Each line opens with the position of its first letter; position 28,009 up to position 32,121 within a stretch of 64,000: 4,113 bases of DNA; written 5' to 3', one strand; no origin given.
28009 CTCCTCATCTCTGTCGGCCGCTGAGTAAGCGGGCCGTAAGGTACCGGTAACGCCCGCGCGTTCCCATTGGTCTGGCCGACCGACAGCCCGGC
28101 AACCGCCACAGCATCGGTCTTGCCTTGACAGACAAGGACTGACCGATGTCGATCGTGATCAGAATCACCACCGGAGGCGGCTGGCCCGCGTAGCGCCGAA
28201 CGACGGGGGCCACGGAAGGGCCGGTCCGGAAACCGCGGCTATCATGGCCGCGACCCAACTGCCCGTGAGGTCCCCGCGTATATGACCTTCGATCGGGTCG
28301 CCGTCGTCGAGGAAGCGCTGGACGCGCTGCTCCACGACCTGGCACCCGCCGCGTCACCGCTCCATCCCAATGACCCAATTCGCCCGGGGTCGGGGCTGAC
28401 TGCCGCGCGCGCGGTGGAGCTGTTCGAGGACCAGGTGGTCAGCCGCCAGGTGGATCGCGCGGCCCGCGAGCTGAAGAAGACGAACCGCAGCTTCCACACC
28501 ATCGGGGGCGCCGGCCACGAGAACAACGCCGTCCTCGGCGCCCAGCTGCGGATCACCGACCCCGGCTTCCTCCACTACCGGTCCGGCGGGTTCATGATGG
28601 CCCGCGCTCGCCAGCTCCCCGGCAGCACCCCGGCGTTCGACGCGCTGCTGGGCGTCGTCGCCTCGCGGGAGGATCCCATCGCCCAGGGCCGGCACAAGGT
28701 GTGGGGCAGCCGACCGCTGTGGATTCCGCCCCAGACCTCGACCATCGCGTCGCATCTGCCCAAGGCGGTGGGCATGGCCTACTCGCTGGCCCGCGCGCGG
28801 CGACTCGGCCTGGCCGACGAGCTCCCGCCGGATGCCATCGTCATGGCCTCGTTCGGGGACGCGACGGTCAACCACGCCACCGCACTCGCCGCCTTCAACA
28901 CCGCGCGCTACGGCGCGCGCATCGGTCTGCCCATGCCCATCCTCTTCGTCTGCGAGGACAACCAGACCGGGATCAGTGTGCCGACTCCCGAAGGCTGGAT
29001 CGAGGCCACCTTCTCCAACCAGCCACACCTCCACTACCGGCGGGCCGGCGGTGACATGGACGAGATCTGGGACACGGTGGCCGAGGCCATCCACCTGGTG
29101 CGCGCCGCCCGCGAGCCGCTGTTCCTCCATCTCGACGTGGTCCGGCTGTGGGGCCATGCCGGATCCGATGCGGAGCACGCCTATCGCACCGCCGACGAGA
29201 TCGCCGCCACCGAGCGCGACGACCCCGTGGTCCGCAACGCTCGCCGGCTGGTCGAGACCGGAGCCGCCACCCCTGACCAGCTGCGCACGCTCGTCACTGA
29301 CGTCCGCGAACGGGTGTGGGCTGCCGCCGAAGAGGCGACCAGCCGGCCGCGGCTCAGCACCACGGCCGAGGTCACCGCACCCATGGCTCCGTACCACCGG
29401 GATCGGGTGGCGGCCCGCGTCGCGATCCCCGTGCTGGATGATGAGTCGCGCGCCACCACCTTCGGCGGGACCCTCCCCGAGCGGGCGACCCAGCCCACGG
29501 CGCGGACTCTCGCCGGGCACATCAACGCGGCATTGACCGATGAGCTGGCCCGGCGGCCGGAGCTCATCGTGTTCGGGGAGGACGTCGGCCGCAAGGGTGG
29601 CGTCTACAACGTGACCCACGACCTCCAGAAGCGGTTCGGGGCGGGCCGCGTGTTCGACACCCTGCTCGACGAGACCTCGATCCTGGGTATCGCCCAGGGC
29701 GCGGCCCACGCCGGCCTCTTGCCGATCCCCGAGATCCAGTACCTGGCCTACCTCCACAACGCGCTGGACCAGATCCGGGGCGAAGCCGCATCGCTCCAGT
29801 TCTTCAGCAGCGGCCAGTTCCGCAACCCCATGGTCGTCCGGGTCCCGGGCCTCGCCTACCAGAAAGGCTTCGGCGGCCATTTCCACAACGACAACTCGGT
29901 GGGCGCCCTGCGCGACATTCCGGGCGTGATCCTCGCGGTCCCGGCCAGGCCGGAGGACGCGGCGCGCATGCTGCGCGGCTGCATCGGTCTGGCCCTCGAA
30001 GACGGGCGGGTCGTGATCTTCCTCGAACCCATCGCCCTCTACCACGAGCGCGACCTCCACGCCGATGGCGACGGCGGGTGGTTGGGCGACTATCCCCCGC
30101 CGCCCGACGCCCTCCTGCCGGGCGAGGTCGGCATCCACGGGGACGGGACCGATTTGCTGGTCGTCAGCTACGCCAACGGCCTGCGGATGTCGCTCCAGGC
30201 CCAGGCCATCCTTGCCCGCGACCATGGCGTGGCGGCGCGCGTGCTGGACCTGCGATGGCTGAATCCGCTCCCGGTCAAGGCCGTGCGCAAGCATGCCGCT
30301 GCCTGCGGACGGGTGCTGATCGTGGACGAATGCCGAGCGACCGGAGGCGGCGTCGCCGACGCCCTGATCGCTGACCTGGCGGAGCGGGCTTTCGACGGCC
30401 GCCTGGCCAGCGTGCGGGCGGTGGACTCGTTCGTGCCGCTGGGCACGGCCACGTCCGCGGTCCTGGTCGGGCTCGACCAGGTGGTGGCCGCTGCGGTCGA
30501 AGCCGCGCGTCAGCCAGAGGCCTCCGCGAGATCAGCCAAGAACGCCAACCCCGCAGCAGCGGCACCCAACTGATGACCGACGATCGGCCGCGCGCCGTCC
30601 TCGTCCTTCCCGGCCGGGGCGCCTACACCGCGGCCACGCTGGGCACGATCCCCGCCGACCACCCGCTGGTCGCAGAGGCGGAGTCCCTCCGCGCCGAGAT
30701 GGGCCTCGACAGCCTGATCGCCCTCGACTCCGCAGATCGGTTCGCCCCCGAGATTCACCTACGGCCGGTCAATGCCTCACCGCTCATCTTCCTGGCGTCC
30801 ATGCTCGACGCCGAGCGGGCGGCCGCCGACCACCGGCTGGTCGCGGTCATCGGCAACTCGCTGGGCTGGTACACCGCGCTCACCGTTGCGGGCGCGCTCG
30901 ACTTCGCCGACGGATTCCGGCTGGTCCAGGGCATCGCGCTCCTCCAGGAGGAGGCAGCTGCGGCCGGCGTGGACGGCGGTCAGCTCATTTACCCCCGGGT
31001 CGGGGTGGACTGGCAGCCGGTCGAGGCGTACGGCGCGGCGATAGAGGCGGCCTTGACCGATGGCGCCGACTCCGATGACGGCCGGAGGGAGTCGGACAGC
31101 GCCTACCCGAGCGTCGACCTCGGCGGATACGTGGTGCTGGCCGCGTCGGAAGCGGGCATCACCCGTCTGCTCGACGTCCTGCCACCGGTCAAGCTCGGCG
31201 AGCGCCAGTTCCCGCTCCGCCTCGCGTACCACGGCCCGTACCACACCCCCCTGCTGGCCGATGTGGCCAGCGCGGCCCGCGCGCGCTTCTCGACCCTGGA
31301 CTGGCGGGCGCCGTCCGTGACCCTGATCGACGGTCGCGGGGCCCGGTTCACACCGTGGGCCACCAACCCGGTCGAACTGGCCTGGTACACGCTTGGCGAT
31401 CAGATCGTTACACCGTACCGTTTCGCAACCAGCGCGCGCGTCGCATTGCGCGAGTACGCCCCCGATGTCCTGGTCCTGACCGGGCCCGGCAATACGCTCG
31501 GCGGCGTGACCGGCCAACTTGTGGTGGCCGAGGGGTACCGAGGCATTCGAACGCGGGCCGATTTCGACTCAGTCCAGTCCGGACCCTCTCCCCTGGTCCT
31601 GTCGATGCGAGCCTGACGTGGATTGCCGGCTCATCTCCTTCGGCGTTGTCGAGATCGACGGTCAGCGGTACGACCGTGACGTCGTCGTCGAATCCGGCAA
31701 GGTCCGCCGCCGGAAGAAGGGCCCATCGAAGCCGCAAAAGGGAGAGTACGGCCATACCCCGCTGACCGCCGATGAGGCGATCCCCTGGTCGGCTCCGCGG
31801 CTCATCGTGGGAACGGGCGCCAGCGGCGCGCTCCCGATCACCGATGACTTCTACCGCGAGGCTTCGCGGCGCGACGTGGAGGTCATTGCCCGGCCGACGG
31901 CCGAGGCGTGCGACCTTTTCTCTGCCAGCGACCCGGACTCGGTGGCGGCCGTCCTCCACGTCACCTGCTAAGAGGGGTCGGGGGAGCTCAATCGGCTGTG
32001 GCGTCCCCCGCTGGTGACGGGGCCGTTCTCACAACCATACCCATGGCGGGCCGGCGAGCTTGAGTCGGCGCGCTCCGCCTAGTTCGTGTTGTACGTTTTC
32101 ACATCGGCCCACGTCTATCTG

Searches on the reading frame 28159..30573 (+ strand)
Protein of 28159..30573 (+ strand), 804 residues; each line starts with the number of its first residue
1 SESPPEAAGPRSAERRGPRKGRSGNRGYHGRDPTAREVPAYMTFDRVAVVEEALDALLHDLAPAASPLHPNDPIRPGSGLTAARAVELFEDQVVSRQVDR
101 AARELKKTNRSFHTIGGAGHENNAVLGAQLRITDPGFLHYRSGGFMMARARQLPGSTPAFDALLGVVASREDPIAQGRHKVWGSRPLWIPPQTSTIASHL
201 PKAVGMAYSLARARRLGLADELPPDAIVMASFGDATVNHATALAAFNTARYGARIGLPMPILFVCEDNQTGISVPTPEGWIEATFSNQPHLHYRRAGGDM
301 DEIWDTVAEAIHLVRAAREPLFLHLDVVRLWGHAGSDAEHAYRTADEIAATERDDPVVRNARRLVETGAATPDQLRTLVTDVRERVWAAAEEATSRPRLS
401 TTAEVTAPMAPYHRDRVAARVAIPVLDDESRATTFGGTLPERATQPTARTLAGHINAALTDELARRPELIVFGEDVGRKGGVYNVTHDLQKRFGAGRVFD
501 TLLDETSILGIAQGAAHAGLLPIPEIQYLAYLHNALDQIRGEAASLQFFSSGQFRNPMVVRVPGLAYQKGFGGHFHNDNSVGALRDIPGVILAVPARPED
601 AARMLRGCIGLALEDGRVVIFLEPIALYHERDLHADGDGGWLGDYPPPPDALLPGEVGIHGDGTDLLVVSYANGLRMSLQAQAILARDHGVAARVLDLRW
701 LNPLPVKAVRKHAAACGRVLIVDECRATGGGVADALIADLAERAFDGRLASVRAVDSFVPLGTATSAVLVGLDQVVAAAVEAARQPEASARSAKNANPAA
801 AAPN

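Call 16: search_protein_families(library=pfam, proteins=[window:28159-30573:+], max_evalue=0.001)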
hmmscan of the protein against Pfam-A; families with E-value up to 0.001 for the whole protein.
window:28159-30573:+ (804 aa): 3 families
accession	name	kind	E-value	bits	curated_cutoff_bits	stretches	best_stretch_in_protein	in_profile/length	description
PF00676.26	E1_dh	-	1.6e-20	73.7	22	1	92-399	4-297/300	Dehydrogenase E1 component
PF02779.29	Transket_pyr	-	1.1e-19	71.1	27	1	455-622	9-167/174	Transketolase, pyrimidine binding domain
PF02780.25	Transketolase_C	-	6.2e-15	55.6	25.9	1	655-758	1-102/124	Transketolase, C-terminal domain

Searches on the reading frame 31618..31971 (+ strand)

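Call 69: search_protein_families(library=pfam, proteins=[window:31618-31971:+], max_evalue=0.01)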
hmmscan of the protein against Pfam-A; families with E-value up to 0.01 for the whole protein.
window:31618-31971:+ (117 aa): 1 family
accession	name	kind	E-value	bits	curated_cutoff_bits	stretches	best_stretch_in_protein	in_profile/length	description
PF04430.19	DUF498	-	1.5e-08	35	33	1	6-114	4-109/109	Protein of unknown function (DUF498/DUF598)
